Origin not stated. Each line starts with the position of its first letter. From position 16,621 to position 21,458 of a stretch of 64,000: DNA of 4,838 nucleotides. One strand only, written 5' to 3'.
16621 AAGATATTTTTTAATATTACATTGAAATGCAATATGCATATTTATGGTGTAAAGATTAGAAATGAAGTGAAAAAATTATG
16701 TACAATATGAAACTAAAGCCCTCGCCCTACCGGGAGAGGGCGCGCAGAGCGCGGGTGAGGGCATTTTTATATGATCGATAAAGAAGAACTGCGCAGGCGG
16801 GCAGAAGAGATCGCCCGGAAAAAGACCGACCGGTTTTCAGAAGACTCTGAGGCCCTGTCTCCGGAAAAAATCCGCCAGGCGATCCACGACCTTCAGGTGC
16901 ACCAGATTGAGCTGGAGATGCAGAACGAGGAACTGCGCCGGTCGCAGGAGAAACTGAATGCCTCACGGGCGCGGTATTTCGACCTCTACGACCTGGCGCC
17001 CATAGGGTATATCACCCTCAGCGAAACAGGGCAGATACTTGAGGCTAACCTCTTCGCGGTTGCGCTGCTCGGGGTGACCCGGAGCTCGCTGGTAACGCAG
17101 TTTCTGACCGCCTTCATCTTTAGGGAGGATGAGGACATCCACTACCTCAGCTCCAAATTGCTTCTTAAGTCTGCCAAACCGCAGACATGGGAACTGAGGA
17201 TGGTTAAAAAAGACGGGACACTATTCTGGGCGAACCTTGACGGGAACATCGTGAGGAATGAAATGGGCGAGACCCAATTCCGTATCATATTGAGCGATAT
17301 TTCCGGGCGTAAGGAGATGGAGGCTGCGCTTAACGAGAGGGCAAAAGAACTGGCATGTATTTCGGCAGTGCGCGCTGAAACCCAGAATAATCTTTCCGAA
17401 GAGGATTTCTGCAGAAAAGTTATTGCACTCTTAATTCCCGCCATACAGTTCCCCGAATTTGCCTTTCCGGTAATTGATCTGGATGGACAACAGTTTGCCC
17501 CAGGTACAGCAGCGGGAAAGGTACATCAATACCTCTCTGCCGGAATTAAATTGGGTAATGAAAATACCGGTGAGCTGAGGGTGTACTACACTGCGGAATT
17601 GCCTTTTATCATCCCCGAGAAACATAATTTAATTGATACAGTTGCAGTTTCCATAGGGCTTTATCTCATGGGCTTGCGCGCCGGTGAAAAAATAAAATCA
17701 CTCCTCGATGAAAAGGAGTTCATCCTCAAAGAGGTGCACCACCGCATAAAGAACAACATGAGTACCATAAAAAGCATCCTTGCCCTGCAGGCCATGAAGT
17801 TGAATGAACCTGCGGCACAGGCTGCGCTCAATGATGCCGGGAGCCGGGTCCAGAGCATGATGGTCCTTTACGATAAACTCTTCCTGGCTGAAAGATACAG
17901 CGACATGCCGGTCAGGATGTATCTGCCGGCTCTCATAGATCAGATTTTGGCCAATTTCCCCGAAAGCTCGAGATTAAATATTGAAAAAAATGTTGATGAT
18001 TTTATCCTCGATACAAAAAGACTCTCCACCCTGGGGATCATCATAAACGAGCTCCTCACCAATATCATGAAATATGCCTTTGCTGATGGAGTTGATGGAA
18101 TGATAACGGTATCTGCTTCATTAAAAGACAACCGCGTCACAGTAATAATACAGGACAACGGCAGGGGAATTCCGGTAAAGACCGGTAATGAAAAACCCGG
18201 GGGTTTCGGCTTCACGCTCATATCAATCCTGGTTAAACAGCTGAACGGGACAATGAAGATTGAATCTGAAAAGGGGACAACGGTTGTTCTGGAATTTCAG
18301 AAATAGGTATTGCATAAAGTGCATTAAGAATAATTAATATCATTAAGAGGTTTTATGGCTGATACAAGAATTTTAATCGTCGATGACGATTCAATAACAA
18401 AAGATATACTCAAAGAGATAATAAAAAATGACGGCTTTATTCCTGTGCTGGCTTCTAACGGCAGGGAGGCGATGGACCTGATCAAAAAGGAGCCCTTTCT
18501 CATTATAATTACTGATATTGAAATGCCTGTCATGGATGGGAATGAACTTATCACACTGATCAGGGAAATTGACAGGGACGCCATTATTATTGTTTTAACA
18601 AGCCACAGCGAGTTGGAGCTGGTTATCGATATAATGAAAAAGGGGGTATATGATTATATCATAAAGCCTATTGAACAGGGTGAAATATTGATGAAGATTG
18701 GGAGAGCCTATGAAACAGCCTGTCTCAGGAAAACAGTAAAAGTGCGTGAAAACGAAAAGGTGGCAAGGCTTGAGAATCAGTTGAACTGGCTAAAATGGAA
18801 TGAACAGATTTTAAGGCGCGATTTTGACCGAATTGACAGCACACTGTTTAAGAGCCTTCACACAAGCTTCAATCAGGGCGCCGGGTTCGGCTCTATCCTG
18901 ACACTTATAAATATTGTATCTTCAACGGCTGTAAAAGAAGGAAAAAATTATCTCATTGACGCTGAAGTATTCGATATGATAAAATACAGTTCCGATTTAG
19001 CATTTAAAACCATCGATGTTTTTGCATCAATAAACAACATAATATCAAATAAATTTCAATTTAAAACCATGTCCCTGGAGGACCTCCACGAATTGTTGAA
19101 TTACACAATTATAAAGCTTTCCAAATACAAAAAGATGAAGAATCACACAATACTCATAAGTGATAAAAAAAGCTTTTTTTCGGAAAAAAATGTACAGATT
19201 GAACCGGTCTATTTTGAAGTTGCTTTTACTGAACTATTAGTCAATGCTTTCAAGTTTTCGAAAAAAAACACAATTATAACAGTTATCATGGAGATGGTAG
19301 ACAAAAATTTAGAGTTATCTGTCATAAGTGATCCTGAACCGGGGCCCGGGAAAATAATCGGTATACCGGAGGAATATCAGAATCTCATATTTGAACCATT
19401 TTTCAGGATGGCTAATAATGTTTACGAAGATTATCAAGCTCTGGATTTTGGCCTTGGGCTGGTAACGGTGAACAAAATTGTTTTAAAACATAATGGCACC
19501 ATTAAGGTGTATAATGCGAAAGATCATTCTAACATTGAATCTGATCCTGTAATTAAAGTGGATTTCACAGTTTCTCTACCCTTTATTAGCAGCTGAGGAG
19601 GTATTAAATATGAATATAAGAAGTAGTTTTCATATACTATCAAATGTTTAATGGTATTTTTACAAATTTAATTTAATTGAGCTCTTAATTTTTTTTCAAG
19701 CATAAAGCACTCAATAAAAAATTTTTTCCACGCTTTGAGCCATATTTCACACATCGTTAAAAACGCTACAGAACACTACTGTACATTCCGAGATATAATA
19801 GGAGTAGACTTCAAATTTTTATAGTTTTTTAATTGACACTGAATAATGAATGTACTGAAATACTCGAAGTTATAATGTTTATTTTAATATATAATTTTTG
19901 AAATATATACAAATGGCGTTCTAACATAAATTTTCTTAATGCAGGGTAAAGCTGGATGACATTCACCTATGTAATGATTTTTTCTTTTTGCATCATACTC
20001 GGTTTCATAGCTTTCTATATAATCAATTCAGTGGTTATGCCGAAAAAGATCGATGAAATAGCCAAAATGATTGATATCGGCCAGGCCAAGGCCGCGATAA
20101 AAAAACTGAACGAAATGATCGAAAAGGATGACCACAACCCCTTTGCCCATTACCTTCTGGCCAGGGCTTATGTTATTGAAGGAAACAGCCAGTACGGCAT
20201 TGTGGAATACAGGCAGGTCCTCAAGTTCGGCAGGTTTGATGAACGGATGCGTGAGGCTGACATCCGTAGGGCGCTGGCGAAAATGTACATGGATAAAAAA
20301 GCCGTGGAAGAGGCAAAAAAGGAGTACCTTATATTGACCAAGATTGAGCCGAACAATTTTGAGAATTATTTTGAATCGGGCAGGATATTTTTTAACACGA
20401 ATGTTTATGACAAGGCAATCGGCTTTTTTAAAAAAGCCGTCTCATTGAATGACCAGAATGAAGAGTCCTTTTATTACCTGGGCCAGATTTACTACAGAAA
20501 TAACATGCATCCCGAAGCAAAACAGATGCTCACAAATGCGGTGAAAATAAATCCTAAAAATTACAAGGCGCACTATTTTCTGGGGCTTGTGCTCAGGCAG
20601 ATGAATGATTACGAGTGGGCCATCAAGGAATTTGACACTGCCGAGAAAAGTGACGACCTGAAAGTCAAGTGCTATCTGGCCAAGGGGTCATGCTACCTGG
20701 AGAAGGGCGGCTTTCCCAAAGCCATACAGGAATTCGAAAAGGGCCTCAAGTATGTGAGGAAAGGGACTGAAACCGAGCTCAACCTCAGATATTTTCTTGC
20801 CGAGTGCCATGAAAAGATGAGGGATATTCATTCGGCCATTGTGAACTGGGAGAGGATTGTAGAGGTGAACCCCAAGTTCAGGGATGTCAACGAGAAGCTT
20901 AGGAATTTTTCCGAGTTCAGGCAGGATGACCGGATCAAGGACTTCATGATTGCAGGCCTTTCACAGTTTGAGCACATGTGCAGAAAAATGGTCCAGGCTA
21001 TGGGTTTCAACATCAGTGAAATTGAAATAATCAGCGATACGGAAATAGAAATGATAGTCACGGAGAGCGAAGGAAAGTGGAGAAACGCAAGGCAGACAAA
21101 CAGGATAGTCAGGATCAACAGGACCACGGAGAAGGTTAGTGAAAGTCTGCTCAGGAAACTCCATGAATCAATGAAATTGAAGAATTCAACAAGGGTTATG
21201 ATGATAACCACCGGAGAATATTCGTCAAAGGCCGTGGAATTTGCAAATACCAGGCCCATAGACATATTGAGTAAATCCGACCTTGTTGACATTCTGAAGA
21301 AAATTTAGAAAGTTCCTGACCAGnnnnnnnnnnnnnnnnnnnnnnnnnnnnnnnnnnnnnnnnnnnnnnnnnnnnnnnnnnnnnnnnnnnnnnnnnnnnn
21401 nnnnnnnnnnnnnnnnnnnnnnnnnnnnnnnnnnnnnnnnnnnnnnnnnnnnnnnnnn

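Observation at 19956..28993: Tight 7-gene operon combining nuclease-fold, nucleotide-sensing, lipase-like, P-loop, STAS and ParB-like modules, with no function I can assign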

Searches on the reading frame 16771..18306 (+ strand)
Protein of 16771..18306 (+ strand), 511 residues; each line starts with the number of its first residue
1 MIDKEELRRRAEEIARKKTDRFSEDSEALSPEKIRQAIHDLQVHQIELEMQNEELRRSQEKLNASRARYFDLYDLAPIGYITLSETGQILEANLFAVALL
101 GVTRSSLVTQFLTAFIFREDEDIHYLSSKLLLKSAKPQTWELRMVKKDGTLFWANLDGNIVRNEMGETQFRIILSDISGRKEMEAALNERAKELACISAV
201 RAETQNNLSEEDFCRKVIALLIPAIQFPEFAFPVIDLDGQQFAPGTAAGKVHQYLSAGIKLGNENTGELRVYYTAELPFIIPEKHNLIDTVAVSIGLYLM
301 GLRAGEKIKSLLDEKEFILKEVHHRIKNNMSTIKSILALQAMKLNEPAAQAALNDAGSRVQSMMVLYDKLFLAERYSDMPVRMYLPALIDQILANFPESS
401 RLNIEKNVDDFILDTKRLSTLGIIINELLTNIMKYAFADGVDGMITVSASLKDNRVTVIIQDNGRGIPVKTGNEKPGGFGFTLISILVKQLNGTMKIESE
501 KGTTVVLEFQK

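Call 8: search_protein_families(library=pfam, proteins=[window:16771-18306:+], max_evalue=0.00001)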
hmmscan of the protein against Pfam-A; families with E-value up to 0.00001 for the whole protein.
window:16771-18306:+ (511 aa): 6 families
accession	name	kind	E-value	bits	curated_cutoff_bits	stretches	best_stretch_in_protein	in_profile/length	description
PF07568.18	HisKA_2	-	1.3e-19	70.5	22.3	1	321-394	1-74/76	Histidine kinase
PF02518.31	HATPase_c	-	8.6e-13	49.1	26.4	1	421-510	6-108/111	Histidine kinase-, DNA gyrase B-, and HSP90-like ATPase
PF13581.12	HATPase_c_2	-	1.5e-11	44.8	27.4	1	407-507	18-125/127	Histidine kinase-like ATPase domain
PF13426.13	PAS_9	-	9.7e-08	32.7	27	1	79-178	3-102/103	PAS domain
PF00989.32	PAS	-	7.5e-07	29.6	22.6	1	69-177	3-113/113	PAS fold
PF08447.18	PAS_3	-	3.6e-06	27.6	25.6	1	98-168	10-82/89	PAS fold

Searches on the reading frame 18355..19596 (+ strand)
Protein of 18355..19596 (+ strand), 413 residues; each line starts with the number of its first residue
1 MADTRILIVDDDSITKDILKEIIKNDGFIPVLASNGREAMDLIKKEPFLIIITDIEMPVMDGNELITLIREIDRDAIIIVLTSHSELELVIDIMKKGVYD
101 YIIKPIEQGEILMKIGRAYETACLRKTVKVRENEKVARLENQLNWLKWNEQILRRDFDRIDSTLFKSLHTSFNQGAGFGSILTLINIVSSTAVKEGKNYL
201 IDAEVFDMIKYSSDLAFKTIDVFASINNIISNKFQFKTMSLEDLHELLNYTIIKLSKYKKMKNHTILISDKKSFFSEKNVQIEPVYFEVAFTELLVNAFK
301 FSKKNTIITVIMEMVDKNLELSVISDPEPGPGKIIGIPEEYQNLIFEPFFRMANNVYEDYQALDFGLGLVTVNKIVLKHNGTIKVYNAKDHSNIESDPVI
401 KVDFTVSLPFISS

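Call 8: search_protein_families(library=pfam, proteins=[window:18355-19596:+], max_evalue=0.00001)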
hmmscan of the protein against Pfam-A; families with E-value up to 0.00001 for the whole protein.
window:18355-19596:+ (413 aa): 2 families
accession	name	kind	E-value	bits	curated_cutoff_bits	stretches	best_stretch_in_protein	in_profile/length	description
PF00072.30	Response_reg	-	9.6e-25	87.4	30.2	1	6-114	1-109/111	Response regulator receiver domain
PF02518.31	HATPase_c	-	1.3e-11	45.4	26.4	1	290-409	9-108/111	Histidine kinase-, DNA gyrase B-, and HSP90-like ATPase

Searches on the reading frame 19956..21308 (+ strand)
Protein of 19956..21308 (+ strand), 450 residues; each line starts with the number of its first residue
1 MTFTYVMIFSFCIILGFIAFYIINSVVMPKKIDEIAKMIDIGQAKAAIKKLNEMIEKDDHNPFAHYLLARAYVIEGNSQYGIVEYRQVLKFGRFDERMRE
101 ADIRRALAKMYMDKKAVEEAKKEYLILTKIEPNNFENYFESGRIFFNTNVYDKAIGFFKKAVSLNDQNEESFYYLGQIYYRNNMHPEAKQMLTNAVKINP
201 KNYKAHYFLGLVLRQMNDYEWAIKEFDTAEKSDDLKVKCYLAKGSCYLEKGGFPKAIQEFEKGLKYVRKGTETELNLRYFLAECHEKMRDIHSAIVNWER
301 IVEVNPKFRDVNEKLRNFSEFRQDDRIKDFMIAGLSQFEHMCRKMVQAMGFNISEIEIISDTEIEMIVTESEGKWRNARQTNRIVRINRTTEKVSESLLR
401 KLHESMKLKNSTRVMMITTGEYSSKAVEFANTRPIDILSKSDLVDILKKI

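Call 4: search_protein_families(library=pfam, proteins=[window:19956-21308:+], max_evalue=0.01)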
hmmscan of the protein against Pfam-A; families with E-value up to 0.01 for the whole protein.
window:19956-21308:+ (450 aa): 28 families (the best 25 are shown)
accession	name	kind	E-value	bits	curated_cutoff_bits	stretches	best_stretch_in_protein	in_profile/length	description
PF07719.23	TPR_2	-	1e-25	88.1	27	2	170-202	2-34/34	Tetratricopeptide repeat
PF14559.12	TPR_19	-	8e-20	71.4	25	2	185-233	7-55/68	Tetratricopeptide repeat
PF00515.34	TPR_1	-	1.2e-19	69.6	27.8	2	170-202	2-34/34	Tetratricopeptide repeat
PF13414.12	TPR_11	-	7.3e-18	64.4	26.8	1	142-182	1-41/42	TPR repeat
PF13431.12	TPR_17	-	2.4e-17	62.1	24.4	2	157-190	1-34/34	Tetratricopeptide repeat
PF12895.13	ANAPC3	-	1.1e-16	61.2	27.2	2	148-226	2-79/82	Anaphase-promoting complex, cyclosome, subunit 3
PF13181.12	TPR_8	-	4.7e-16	58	25.7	0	171-202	3-34/34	Tetratricopeptide repeat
PF13428.12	TPR_14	-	6.3e-14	51.6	23.5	0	172-210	4-42/44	Tetratricopeptide repeat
PF04471.18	Mrr_cat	-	3.7e-13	50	21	1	336-446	7-114/115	Restriction endonuclease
PF13432.12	TPR_16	-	4.2e-13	49.9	32.7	1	175-231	3-59/65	Tetratricopeptide repeat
PF23914.1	TPR_CcmH_CycH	-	2.1e-11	44.4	42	1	131-229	46-147/158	Cytochrome c-type biogenesis protein H TPR domain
PF13174.12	TPR_6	-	5e-09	36.7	26.3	0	170-201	1-32/33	Tetratricopeptide repeat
PF13424.12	TPR_12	-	1.9e-07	31.6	30.1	0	206-265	6-73/77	Tetratricopeptide repeat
PF25063.1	ARM_TT21_C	-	2.6e-07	31.2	35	1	162-231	88-157/209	Tetratricopeptide repeat protein 21 C-terminal ARM domain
PF09976.15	TPR_21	-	8.8e-07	29.3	25.5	1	36-169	50-180/193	Tetratricopeptide repeat-like domain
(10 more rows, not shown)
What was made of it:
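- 19956..21308 (+): g1, 450 aa. N-terminal TM anchor, cytoplasmic TPR array and a C-terminal catalytically dead Mrr-like (PD-(D/E)xK) domain. Proposed scaffold paired with g2. TPR families and Mrr_cat at 3.7e-13, with a weak NA-iREase1 hit (call 4).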

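Call 5: search_protein_families(library=ncbifam, proteins=[window:19956-21308:+], max_evalue=0.01)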
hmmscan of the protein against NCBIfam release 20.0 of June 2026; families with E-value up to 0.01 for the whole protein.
window:19956-21308:+ (450 aa): 32 families (the best 25 are shown)
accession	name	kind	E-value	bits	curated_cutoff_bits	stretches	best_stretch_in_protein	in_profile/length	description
NF040959.1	MamA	equivalog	1.7e-27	96.2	200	2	37-198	46-202/204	magnetosome protein MamA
TIGR02917.1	PEP_TPR_lipo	equivalog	7.8e-23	80.3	312.2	2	105-263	231-389/899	XrtA/PEP-CTERM system TPR-repeat protein PrsT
TIGR02521.1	type_IV_pilW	equivalog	2.5e-16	60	154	2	175-231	37-93/234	type IV pilus biogenesis/stability protein PilW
TIGR02552.1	LcrH_SycD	equivalog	2.4e-14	53.2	104.8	2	112-202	29-119/136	SycD/LcrH family type III secretion system chaperone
TIGR02795.1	tol_pal_ybgF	equivalog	5.4e-12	46.4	90.1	0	43-124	20-99/119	tol-pal system protein YbgF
NF033758.1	gliding_GltE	equivalog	8.9e-12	44.7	225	1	103-275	187-361/411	adventurous gliding motility TPR repeat lipoprotein GltE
NF047371.1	FlcA_CTERM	equivalog_domain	3.4e-10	39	300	1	43-227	328-531/646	periplasmic flagellar collar protein FlcA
NF033920.0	C39_PA2778_fam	equivalog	4.7e-10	39.3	150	1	89-200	145-255/255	PA2778 family cysteine peptidase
TIGR00540.1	TPR_hemY_coli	hypoth_equivalog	9.5e-09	34.5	142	1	101-222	261-378/385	heme biosynthesis-associated TPR protein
NF052243.1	T4PFormProtSgmX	equivalog_domain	1.4e-08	33.5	1800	1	181-318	875-1013/1065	type IV pili formation protein SgmX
TIGR00990.1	3a0801s09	subfamily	1.1e-07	30.9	757.25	1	95-229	361-493/615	mitochondrial import receptor subunit TOM70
NF008753.0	PRK11788.1-1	equivalog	1.2e-07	31.2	395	1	142-356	114-329/389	lipopolysaccharide assembly protein LapB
NF053607.1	CHU_0125_OmpA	equivalog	1.5e-07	30.3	620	1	136-232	20-116/639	CHU_0125 family OmpA-like outer membrane integrity protein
NF033762.1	social_mot_Tgl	equivalog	1.9e-07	30.7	225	1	61-260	30-227/252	social motility TPR repeat lipoprotein Tgl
NF008757.0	PRK11788.1-5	equivalog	3e-07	29.9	363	1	141-337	113-311/388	lipopolysaccharide assembly protein LapB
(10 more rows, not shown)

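Call 6: search_protein_families(library=padloc, proteins=[window:19956-21308:+], max_evalue=0.01)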
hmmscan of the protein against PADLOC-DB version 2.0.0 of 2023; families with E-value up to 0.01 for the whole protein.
window:19956-21308:+ (450 aa): 3 families
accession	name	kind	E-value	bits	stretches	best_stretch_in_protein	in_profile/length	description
PDLC04796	PDC-S02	-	5.5e-06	23.6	1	309-447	219-357/390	-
PDLC04806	PDC-S02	-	3.9e-05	21.1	1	336-447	188-300/324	-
PDLC04781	PDC-M71B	-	0.00015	18.6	1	30-83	118-171/515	-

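Call 60: find_homologous_proteins(query=window:19956-21308:+, max_evalue=1e-10)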
Query window:19956-21308:+ (450 aa): 319 proteins with E <= 1e-10 among 4940 candidates; the best 120 are listed.
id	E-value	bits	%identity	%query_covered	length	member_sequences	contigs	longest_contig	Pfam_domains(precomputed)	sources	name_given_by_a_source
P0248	3.4e-297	1003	100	100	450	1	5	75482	PF25063.1,PF13431.13,PF09976.16,PF23914.2,PF13414.13,PF13428.13,PF14559.13,PF13371.13,PF00515.35,PF12895.14,PF13424.13,PF21033.5,PF13432.13,PF13181.13,PF04471.19,PF07719.24,PF13174.13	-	-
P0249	8.7e-241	817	78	100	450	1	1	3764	PF25063.1,PF13431.13,PF09976.16,PF23914.2,PF13414.13,PF22722.3,PF13428.13,PF14559.13,PF24575.2,PF00515.35,PF12895.14,PF13424.13,PF21033.5,PF13432.13,PF13181.13,PF04471.19,PF07719.24,PF13174.13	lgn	-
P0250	2.0e-222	757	73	100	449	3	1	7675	PF25063.1,PF13431.13,PF23914.2,PF25060.1,PF25062.2,PF13414.13,PF13176.13,PF13428.13,PF14559.13,PF24575.2,PF13371.13,PF00515.35,PF12895.14,PF13424.13,PF21033.5,PF13432.13,PF13181.13,PF04471.19,PF07719.24,PF13174.13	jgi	jgi:tetratricopeptide (TPR) repeat protein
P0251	8.6e-221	751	72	100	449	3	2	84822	PF25063.1,PF13431.13,PF23914.2,PF25060.1,PF25062.2,PF13414.13,PF13176.13,PF13428.13,PF14559.13,PF24575.2,PF13371.13,PF00515.35,PF12895.14,PF13424.13,PF21033.5,PF13432.13,PF13181.13,PF04471.19,PF07719.24,PF13174.13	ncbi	-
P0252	3.3e-216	736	71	100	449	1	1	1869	PF25063.1,PF13431.13,PF23914.2,PF13414.13,PF13428.13,PF14559.13,PF13371.13,PF00515.35,PF12895.14,PF13424.13,PF21033.5,PF13432.13,PF13181.13,PF04471.19,PF07719.24,PF13174.13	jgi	jgi:tetratricopeptide (TPR) repeat protein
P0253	2.6e-214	730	70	99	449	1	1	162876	PF25063.1,PF13431.13,PF23914.2,PF13414.13,PF13428.13,PF14559.13,PF13371.13,PF00515.35,PF22860.3,PF12895.14,PF13424.13,PF21033.5,PF13432.13,PF13181.13,PF04471.19,PF07719.24,PF13174.13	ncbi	-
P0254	6.1e-212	722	69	100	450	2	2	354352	PF25063.1,PF13431.13,PF23914.2,PF25062.2,PF13414.13,PF13176.13,PF22722.3,PF13428.13,PF14559.13,PF24575.2,PF13371.13,PF00515.35,PF22860.3,PF12895.14,PF13424.13,PF21033.5,PF13432.13,PF13181.13,PF04471.19,PF07719.24,PF13174.13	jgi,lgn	-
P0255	3.4e-209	713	68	99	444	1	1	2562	PF25063.1,PF13431.13,PF23914.2,PF25062.2,PF13414.13,PF22722.3,PF13428.13,PF14559.13,PF00515.35,PF12895.14,PF13424.13,PF21033.5,PF13432.13,PF13181.13,PF04471.19,PF07719.24,PF13174.13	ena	-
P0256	1.2e-208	711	68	100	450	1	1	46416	PF25063.1,PF13431.13,PF23914.2,PF13414.13,PF13428.13,PF25064.2,PF14559.13,PF00515.35,PF12895.14,PF13424.13,PF21033.5,PF13432.13,PF13181.13,PF04471.19,PF07719.24,PF13174.13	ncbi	-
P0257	7.1e-208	709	67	100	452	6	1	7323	PF09976.16,PF13414.13,PF13374.13,PF24575.2,PF00515.35,PF13424.13,PF04471.19,PF14561.13,PF07719.24,PF13174.13,PF25063.1,PF14853.13,PF13431.13,PF23914.2,PF25062.2,PF13176.13,PF13428.13,PF25064.2,PF14559.13,PF13371.13,PF12895.14,PF21033.5,PF13432.13,PF13181.13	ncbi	-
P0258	1.8e-207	707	67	100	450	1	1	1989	PF25063.1,PF13431.13,PF09976.16,PF23914.2,PF13414.13,PF13176.13,PF13428.13,PF14559.13,PF24575.2,PF13371.13,PF00515.35,PF12895.14,PF13424.13,PF21033.5,PF13432.13,PF13429.13,PF13181.13,PF04471.19,PF07719.24,PF13174.13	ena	-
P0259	3.3e-207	707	67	100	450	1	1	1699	PF25063.1,PF13431.13,PF23914.2,PF25062.2,PF13414.13,PF13428.13,PF14559.13,PF24575.2,PF00515.35,PF12895.14,PF13424.13,PF21033.5,PF13432.13,PF13181.13,PF04471.19,PF07719.24,PF13174.13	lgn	-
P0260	5.0e-207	706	68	100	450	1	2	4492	PF09976.16,PF13414.13,PF13374.13,PF07721.21,PF00515.35,PF13424.13,PF13429.13,PF04471.19,PF07719.24,PF13174.13,PF25063.1,PF13431.13,PF23914.2,PF25062.2,PF13176.13,PF13428.13,PF25064.2,PF14559.13,PF13371.13,PF22860.3,PF12895.14,PF21033.5,PF13432.13,PF13181.13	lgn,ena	-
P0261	6.3e-206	702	67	100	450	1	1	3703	PF25063.1,PF13431.13,PF23914.2,PF13414.13,PF13176.13,PF13428.13,PF13374.13,PF14559.13,PF13371.13,PF00515.35,PF12895.14,PF13424.13,PF21033.5,PF13432.13,PF13181.13,PF04471.19,PF07719.24,PF13174.13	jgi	-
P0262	1.1e-205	701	66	95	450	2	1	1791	PF25063.1,PF13431.13,PF09976.16,PF23914.2,PF13414.13,PF13176.13,PF13428.13,PF25064.2,PF14559.13,PF13371.13,PF00515.35,PF12895.14,PF13424.13,PF21033.5,PF13432.13,PF13181.13,PF04471.19,PF07719.24,PF13174.13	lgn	-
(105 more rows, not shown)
